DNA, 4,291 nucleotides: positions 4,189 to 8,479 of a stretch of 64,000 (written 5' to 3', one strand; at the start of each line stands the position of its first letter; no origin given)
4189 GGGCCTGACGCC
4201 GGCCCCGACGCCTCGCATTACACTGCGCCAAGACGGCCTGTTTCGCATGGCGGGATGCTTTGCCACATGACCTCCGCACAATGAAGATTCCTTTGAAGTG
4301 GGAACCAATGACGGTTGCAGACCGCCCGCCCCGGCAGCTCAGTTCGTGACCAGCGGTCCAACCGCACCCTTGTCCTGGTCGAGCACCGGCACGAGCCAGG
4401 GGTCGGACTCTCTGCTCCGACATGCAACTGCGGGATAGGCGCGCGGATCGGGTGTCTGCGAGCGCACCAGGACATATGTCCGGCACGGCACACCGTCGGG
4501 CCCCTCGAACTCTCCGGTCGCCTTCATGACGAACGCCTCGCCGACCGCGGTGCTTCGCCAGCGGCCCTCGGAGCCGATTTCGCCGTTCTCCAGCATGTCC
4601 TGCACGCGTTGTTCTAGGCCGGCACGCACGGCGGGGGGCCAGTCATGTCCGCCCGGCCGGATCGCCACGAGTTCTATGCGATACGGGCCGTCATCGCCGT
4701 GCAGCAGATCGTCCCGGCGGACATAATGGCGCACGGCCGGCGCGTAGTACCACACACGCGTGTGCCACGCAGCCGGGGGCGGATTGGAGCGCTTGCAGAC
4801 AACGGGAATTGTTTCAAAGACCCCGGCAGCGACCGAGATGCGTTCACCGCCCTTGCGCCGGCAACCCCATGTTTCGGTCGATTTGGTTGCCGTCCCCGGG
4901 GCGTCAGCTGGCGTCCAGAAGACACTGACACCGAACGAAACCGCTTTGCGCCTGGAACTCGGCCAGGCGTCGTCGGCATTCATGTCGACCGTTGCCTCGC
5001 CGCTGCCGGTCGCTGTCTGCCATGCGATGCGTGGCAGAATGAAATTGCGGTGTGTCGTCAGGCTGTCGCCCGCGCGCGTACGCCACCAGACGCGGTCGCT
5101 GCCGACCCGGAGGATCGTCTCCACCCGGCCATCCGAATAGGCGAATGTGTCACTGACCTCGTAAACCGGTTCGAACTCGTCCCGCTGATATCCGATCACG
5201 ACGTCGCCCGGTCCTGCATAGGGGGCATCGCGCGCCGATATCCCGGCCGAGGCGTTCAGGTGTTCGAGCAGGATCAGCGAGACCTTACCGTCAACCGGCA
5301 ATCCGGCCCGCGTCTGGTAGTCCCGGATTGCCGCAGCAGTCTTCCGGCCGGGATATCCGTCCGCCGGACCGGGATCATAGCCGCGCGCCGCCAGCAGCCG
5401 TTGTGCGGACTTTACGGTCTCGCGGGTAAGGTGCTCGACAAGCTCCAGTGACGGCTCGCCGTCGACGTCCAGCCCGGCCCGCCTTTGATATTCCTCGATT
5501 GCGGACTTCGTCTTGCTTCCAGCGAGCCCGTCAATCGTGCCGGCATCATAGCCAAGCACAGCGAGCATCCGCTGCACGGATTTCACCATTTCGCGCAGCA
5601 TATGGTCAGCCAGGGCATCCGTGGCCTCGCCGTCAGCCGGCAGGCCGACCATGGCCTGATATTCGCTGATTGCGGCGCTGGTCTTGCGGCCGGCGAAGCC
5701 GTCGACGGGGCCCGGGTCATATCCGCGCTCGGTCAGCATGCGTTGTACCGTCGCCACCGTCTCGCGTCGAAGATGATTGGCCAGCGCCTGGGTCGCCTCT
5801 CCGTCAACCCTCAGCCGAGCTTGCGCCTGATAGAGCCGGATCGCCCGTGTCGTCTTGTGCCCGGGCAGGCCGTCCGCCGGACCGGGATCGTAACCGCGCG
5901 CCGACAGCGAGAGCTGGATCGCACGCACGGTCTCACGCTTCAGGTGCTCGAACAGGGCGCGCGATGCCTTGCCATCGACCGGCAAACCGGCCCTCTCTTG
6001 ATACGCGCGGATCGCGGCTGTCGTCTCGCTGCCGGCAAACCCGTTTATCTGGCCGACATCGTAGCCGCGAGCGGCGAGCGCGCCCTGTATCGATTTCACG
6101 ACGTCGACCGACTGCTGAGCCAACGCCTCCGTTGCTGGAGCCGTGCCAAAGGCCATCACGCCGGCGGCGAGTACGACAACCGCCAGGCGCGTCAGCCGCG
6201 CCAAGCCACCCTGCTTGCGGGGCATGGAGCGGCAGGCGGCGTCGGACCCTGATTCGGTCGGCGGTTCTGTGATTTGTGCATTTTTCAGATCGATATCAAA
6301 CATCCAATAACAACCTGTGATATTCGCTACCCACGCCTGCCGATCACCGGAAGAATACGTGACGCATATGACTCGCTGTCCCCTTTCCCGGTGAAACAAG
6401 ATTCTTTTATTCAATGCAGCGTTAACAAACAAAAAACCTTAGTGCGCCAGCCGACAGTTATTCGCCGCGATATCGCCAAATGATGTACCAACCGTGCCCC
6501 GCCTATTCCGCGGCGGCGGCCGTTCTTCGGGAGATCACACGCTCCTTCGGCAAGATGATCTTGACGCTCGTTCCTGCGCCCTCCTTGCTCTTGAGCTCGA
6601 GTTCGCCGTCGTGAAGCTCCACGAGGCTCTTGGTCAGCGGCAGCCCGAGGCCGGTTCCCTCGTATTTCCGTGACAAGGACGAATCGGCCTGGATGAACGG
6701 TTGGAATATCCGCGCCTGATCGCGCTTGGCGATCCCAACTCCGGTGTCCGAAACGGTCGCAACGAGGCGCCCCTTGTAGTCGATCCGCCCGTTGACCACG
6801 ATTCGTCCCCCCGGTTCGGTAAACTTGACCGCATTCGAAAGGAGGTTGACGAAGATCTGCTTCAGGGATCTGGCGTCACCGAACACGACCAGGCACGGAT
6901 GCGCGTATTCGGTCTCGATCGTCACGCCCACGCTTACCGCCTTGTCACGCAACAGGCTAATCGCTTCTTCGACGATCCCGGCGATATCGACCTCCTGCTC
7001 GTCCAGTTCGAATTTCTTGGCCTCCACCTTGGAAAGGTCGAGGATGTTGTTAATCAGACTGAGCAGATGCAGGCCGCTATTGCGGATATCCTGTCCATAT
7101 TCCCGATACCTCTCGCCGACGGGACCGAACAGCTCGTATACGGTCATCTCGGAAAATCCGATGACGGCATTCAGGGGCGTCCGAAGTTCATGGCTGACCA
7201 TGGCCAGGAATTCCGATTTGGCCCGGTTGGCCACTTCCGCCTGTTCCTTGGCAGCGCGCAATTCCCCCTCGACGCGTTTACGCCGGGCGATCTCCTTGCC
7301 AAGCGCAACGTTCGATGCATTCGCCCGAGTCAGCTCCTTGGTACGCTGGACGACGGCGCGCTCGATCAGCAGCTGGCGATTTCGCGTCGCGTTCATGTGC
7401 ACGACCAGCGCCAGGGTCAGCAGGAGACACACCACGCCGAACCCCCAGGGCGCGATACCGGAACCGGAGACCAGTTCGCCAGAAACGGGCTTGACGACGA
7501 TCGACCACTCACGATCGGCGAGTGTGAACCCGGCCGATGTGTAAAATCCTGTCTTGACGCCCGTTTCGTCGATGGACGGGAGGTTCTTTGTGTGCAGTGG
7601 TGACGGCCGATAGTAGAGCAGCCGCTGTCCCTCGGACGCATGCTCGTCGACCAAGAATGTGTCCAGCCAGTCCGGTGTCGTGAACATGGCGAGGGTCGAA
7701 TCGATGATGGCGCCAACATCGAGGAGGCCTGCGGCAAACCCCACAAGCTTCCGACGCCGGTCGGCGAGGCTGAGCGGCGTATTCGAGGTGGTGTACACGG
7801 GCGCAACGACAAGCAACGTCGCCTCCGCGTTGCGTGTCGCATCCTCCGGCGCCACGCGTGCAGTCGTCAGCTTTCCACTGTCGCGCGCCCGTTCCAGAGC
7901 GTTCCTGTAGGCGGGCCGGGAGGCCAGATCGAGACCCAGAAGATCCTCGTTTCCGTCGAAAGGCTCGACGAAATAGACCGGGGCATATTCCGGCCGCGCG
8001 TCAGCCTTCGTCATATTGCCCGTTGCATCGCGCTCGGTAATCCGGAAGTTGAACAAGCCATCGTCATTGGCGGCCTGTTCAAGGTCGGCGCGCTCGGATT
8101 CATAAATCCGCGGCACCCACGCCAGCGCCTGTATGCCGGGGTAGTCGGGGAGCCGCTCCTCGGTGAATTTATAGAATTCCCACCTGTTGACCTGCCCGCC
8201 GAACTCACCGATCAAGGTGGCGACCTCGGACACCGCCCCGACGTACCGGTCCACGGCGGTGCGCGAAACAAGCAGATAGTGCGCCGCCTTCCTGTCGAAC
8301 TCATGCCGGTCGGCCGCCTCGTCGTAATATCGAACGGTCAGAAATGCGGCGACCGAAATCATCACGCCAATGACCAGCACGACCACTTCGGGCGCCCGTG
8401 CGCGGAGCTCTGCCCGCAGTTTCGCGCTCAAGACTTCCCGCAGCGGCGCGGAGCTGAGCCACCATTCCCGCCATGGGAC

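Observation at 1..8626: Three-fold iterated module: receiver-less CHASE histidine kinase plus dedicated peptidoglycan-binding secreted protein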

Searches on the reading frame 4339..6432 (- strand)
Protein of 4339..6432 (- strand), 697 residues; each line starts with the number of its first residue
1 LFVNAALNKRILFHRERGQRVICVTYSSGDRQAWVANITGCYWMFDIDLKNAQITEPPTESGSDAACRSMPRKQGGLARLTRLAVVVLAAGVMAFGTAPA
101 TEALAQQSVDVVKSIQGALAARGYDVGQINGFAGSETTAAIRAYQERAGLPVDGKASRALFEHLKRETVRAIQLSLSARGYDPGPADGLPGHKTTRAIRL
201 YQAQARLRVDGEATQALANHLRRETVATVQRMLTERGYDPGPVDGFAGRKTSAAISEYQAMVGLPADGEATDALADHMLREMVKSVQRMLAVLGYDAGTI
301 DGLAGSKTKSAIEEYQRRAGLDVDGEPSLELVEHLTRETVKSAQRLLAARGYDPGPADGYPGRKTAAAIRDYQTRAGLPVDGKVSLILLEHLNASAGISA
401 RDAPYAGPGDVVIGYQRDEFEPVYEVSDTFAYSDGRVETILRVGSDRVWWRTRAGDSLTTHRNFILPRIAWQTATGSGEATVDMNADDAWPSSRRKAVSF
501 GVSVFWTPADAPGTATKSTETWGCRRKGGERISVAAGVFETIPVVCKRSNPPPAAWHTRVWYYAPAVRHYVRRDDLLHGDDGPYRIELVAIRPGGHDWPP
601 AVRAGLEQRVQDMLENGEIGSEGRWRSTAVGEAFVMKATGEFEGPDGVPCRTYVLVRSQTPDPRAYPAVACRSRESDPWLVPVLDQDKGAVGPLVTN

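Call 4: search_protein_families(library=pfam, proteins=[window:4339-6432:-], max_evalue=0.01)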
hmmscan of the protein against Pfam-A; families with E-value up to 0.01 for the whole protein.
window:4339-6432:- (697 aa): 4 families
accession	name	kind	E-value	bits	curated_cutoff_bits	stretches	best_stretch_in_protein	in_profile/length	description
PF01471.23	PG_binding_1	-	7.2e-76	250.7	23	5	337-386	2-51/57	Putative peptidoglycan binding domain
PF08823.16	PG_binding_2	-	8.7e-12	45.6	21.1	0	109-146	15-52/74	Putative peptidoglycan binding domain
PF18741.7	MTES_1575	-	0.0015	19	38.2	0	228-296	4-72/96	REase_MTES_1575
PF06135.17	IreB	-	0.0017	19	25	0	105-146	13-55/78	IreB regulatory phosphoprotein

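Call 7: search_protein_families(library=ncbifam, proteins=[window:4339-6432:-], max_evalue=0.01)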
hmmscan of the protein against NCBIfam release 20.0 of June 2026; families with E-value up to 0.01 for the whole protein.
window:4339-6432:- (697 aa): 8 families
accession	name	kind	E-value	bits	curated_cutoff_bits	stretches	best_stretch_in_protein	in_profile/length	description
TIGR03979.1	His_Ser_Rich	equivalog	4.4e-45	154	121.65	5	276-325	127-176/190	His-Xaa-Ser repeat protein HxsA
NF004786.0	PRK06132.1-3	equivalog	4.8e-43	147.5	329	5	336-427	219-305/418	hypothetical protein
TIGR02869.1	spore_SleB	equivalog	9.3e-39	133.4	236.5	5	281-325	14-58/201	spore cortex-lytic enzyme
NF052377.1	lmo1851_S41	exception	2.9e-32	112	725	5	273-325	383-435/468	lmo1851 family serine protease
NF052336.1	PdgHdaseHSB100310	equivalog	4.8e-32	111.6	500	5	280-384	191-305/316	peptidoglycan hydrolase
NF052335.1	PdgHdaseHSB129560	equivalog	5.9e-30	104.7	500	4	281-384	207-320/330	peptidoglycan hydrolase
NF038080.1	PG_bind_siph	domain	0.0002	21.6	55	0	340-365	45-70/76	peptidoglycan-binding protein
NF003997.2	PRK05473.1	equivalog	0.0076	16.6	91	0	106-146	16-57/81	IreB family regulatory phosphoprotein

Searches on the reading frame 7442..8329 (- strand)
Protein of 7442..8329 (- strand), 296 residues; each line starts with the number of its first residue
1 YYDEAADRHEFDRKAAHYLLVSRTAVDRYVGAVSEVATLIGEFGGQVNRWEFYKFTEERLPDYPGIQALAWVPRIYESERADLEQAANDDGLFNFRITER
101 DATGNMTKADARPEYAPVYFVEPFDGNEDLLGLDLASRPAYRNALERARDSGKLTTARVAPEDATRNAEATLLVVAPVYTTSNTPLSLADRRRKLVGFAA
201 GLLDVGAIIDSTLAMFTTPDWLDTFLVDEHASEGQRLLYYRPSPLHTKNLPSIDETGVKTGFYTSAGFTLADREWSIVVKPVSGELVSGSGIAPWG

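Call 47: find_related_loci(query=A3, collection=metagenome_contigs, flank=6000)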
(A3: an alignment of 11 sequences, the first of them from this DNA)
Query A3 (296 aa) in metagenome_contigs; peptide patterns used: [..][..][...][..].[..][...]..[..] (x = any residue, [..] = any of these).
189 stretches matched a pattern; 51 encode a relative of the query (tblastn E <= 1e-3); 51 distinct loci.
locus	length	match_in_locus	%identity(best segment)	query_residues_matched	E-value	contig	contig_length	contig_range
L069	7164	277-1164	75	1-296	1e-155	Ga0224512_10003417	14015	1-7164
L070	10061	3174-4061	70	1-296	2e-144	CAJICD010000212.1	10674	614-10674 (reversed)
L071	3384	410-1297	74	1-296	3e-149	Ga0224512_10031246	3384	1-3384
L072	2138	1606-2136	73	1-177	2e-82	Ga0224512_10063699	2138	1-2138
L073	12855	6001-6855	40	11-296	6e-73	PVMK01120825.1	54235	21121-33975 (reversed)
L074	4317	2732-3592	40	8-295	3e-71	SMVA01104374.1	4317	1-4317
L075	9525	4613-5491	40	1-296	8e-71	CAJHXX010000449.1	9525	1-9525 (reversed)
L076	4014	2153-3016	40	8-296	1e-69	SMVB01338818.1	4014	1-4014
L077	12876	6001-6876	39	2-295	1e-69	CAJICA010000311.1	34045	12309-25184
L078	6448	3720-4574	38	11-296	1e-69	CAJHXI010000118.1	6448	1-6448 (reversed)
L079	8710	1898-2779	38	1-296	4e-69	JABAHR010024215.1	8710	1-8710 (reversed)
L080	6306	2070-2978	38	8-296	5e-69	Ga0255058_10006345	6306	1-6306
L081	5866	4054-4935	38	1-296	4e-69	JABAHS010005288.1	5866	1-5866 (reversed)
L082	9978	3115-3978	40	8-296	3e-67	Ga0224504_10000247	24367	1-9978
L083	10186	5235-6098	40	8-296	3e-67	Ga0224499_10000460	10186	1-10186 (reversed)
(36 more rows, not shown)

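Call 51: search_solved_structures(query=A3, max_evalue=0.01)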
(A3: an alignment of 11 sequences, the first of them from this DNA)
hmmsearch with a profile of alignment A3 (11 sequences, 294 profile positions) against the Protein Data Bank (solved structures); distinct sequences matched with E-value up to 0.01: 2.
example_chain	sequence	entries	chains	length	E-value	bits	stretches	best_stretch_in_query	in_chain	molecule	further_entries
6k62_A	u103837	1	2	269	5.6e-14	55.3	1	35-213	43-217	Histidine kinase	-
3t4j_A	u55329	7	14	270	2.8e-11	46.4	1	37-238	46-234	Histidine kinase 4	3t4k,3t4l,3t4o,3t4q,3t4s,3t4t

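Call 58: search_solved_structures(query=A3, max_evalue=0.01, show_alignments=2)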
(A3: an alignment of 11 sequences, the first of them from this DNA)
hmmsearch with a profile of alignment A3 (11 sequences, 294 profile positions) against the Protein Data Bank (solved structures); distinct sequences matched with E-value up to 0.01: 2.
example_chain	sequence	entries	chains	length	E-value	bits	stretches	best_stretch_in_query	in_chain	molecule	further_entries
6k62_A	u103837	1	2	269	5.6e-14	55.3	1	35-213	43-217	Histidine kinase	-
3t4j_A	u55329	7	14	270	2.8e-11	46.4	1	37-238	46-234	Histidine kinase 4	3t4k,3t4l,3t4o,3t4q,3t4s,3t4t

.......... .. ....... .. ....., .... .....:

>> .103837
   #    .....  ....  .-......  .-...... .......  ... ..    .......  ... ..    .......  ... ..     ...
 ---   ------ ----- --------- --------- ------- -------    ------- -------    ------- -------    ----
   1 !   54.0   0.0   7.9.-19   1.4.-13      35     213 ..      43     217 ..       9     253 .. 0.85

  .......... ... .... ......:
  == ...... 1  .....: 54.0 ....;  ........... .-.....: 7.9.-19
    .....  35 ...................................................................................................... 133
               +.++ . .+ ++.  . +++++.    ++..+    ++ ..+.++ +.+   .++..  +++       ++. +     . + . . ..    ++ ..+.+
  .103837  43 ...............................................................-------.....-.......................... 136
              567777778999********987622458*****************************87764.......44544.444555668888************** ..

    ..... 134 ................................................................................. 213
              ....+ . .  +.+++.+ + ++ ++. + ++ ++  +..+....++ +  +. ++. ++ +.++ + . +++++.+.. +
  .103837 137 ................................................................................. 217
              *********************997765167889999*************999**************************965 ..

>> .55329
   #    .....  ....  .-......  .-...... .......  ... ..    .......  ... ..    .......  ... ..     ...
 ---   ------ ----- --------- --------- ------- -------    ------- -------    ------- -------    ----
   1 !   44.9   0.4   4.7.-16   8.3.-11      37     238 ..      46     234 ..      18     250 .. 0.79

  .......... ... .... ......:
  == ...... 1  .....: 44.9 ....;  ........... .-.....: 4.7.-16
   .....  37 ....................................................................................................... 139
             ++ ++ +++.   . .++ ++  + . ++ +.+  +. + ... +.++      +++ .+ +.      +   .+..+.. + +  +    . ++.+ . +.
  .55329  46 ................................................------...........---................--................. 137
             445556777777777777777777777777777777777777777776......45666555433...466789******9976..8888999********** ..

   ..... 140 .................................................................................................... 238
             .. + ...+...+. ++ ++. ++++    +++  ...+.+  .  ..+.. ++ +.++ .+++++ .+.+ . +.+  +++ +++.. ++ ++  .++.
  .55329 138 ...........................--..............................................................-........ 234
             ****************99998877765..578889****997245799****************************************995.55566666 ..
